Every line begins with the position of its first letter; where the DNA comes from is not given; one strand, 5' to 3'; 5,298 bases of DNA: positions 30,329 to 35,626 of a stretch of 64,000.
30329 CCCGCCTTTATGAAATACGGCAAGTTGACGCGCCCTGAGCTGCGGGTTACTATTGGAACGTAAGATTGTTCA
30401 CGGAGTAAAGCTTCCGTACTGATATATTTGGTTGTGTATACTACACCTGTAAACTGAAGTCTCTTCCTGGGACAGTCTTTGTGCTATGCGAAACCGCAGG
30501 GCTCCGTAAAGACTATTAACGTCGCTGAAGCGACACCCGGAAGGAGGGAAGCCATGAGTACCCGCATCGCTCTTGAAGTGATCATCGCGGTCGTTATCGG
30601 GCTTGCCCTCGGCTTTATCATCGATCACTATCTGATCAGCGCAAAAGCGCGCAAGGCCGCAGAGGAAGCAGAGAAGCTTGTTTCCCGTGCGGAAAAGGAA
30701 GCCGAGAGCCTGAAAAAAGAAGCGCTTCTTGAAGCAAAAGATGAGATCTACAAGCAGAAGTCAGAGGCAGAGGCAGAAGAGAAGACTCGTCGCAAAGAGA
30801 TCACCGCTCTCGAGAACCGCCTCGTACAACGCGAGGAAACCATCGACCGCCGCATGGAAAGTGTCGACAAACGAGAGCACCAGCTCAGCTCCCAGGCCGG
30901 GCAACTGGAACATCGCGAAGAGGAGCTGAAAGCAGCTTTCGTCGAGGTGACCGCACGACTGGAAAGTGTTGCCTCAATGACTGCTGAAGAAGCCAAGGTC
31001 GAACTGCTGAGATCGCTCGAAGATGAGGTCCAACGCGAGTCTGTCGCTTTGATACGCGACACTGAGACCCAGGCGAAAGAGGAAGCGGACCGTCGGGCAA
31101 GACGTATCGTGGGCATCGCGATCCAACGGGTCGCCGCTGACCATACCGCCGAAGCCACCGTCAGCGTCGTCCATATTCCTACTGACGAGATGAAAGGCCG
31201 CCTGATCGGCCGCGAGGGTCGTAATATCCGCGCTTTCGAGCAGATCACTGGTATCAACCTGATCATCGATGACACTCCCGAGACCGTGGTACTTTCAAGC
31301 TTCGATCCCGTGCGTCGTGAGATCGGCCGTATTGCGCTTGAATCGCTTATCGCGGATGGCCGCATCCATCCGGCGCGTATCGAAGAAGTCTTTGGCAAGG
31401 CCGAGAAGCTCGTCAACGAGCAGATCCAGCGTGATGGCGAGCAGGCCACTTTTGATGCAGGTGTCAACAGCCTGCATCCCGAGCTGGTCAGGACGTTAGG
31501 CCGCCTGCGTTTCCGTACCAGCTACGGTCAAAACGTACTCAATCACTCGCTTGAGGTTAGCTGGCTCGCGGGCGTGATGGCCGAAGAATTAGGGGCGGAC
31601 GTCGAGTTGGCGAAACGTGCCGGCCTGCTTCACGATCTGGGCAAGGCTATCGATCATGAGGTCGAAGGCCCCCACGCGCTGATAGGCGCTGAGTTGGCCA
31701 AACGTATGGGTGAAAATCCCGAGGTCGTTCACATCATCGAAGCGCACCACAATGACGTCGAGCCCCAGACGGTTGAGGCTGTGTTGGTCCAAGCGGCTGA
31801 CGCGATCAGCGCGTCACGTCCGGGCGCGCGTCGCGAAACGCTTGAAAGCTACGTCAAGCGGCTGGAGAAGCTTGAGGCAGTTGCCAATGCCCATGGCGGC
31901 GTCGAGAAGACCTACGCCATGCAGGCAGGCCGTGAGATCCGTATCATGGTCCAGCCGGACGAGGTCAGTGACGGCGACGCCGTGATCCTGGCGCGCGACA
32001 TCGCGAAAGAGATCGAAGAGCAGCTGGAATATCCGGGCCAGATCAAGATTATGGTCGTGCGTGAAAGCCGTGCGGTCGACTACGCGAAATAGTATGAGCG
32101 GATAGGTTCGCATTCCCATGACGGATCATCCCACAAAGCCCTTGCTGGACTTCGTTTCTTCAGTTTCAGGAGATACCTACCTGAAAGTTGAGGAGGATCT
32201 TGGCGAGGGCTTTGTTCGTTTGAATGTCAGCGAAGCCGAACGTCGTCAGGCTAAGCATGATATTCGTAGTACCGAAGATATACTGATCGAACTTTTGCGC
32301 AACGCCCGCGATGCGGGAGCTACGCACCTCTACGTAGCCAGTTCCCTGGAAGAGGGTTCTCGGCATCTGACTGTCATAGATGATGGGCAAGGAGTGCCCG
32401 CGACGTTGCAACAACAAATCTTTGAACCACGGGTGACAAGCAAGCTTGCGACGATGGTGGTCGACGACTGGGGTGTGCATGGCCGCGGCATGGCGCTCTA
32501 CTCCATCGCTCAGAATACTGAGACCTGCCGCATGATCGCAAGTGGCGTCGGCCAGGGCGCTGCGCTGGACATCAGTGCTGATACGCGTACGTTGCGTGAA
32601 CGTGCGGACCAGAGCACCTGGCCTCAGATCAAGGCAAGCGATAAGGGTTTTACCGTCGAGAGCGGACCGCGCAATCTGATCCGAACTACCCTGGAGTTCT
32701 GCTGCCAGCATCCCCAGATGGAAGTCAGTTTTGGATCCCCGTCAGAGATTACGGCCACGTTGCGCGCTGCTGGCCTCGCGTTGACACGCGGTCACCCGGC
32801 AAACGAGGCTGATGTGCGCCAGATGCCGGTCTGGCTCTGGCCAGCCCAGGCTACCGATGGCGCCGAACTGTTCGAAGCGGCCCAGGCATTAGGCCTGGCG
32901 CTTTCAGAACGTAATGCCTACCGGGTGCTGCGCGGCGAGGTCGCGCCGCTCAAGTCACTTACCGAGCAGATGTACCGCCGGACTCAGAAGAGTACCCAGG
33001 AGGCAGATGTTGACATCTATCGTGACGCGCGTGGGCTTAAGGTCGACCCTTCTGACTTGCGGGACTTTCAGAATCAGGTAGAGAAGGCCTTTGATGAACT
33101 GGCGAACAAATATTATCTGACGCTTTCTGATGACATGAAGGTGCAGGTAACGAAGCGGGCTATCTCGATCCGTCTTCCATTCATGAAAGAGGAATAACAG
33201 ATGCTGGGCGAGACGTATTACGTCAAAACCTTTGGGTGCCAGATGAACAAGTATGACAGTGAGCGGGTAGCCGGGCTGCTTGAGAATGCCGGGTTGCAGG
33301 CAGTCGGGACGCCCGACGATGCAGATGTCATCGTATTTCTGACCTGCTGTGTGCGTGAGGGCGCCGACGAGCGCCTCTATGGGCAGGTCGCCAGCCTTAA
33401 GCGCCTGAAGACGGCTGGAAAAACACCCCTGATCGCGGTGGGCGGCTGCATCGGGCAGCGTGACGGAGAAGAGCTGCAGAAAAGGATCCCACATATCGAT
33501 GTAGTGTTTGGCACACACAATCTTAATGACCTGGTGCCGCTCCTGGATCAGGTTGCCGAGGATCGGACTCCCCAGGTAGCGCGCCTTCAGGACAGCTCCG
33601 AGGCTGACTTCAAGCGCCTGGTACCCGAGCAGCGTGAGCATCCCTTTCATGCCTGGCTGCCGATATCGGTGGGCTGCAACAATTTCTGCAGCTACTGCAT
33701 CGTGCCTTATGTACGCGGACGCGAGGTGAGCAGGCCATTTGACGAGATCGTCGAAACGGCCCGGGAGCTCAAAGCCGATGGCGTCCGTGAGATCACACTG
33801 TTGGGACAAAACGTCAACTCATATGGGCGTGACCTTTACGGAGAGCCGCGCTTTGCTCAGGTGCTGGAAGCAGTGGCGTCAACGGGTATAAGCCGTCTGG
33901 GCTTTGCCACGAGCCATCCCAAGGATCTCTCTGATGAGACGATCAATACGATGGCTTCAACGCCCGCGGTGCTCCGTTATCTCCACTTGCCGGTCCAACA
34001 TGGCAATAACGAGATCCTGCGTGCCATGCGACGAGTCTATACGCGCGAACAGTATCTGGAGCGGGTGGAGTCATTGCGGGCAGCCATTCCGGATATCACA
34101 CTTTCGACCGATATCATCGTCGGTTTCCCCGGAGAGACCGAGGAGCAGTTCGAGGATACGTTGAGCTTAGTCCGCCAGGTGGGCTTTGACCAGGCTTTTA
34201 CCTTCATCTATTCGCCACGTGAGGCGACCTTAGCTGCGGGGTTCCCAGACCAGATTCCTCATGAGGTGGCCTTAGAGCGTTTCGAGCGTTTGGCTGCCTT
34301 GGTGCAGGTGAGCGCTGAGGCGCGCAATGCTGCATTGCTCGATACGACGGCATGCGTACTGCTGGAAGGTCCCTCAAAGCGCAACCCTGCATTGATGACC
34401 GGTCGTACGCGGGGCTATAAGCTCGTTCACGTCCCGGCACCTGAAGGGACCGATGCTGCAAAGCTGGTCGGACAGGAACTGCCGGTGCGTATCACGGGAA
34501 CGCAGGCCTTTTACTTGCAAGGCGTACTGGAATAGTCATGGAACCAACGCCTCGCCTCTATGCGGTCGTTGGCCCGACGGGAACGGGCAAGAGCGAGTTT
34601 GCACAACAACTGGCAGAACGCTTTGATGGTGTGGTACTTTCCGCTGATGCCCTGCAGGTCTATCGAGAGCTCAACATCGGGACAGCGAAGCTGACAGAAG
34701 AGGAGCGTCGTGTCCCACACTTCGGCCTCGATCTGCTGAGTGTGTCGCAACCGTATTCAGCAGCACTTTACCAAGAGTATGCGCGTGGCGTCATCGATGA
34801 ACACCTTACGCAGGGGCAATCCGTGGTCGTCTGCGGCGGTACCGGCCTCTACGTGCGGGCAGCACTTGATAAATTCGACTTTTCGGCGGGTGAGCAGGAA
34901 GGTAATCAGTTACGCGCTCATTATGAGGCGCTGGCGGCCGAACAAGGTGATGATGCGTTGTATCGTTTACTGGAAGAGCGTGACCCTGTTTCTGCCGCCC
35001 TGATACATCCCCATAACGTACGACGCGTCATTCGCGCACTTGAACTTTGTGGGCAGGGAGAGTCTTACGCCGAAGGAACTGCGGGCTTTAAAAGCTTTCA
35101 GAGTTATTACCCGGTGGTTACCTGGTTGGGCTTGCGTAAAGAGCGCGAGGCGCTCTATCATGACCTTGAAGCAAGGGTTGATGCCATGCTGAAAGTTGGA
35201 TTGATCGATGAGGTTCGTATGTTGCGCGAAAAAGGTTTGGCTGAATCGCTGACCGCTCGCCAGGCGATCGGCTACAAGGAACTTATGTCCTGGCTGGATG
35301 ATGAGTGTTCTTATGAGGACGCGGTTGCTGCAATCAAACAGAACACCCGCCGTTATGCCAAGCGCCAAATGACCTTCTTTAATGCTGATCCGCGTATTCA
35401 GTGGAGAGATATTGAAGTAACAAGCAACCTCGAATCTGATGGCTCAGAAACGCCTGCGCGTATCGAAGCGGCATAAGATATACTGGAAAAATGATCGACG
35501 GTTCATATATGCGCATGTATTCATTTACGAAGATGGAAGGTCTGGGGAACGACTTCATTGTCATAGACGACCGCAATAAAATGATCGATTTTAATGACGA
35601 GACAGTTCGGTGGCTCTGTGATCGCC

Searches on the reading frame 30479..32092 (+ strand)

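Call 21: search_protein_families(library=pfam, proteins=[window:30479-32092:+], max_evalue=0.001)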
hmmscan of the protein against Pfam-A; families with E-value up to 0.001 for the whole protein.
window:30479-32092:+ (537 aa): 4 families
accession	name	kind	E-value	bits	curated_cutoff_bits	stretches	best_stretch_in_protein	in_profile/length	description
PF12072.13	RNase_Y_N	-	7.1e-53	179.5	32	1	33-222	5-201/201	RNase Y N-terminal region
PF01966.28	HD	-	2.8e-21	76.4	22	1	353-445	1-115/116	HD domain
PF00013.35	KH_1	-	4e-06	26.9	21.5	1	230-274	3-52/66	KH domain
PF08668.18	HDOD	-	0.00026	21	22.9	0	352-391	94-134/196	HDOD domain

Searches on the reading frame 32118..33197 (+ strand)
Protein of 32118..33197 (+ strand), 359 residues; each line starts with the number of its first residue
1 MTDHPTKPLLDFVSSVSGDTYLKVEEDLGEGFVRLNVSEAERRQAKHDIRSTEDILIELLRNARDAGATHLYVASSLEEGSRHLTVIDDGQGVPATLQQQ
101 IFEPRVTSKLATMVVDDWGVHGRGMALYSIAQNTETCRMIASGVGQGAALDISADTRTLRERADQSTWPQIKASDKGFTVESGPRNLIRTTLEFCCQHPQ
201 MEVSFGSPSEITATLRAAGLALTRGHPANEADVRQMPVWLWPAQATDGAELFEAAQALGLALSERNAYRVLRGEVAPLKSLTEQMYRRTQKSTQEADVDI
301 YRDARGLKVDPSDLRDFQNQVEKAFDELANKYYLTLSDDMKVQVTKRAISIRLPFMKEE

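Call 21: search_protein_families(library=pfam, proteins=[window:32118-33197:+], max_evalue=0.001)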
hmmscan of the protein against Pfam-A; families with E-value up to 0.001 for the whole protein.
window:32118-33197:+ (359 aa): 2 families
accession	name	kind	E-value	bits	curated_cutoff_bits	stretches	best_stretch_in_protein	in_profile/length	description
PF02518.31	HATPase_c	-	4.8e-07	30.6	26.4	1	50-129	4-79/111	Histidine kinase-, DNA gyrase B-, and HSP90-like ATPase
PF13589.12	HATPase_c_3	-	7.6e-06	26.4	25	1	52-130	3-82/137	Histidine kinase-, DNA gyrase B-, and HSP90-like ATPase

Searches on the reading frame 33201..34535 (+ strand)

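Call 21: search_protein_families(library=pfam, proteins=[window:33201-34535:+], max_evalue=0.001)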
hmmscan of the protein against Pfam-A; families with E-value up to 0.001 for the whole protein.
window:33201-34535:+ (444 aa): 3 families
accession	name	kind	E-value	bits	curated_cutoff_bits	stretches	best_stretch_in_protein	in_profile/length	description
PF04055.27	Radical_SAM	-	2.4e-31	109.6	29.5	1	154-323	2-165/166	Radical SAM superfamily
PF00919.26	UPF0004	-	4.3e-28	97.7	27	1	6-104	2-98/98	Uncharacterized protein family UPF0004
PF01938.26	TRAM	-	4e-05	23.8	21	1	386-442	10-59/61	TRAM domain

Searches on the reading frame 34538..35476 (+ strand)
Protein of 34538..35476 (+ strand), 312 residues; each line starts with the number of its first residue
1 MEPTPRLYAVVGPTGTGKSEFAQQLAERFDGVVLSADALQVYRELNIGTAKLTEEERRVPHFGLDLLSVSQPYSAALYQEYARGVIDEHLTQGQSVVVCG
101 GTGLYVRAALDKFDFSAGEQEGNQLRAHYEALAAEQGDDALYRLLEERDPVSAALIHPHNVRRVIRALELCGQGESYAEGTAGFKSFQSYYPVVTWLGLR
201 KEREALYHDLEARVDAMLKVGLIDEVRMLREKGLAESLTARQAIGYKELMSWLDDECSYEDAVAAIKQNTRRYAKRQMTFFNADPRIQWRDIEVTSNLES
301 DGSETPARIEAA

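Call 21: search_protein_families(library=pfam, proteins=[window:34538-35476:+], max_evalue=0.001)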
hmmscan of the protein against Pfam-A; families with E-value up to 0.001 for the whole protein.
window:34538-35476:+ (312 aa): 4 families
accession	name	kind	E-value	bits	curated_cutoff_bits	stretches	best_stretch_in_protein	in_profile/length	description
PF01715.23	IPPT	-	1.2e-73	248.2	23.6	1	40-283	1-242/243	IPP transferase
PF01745.22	IPT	-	9.8e-08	32.1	20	1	6-56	2-52/233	Isopentenyl transferase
PF13671.12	AAA_33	-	2.5e-05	25.1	27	1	9-98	3-75/143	AAA domain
PF13401.12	AAA_22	-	0.00081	20.1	27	0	5-37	5-33/130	AAA domain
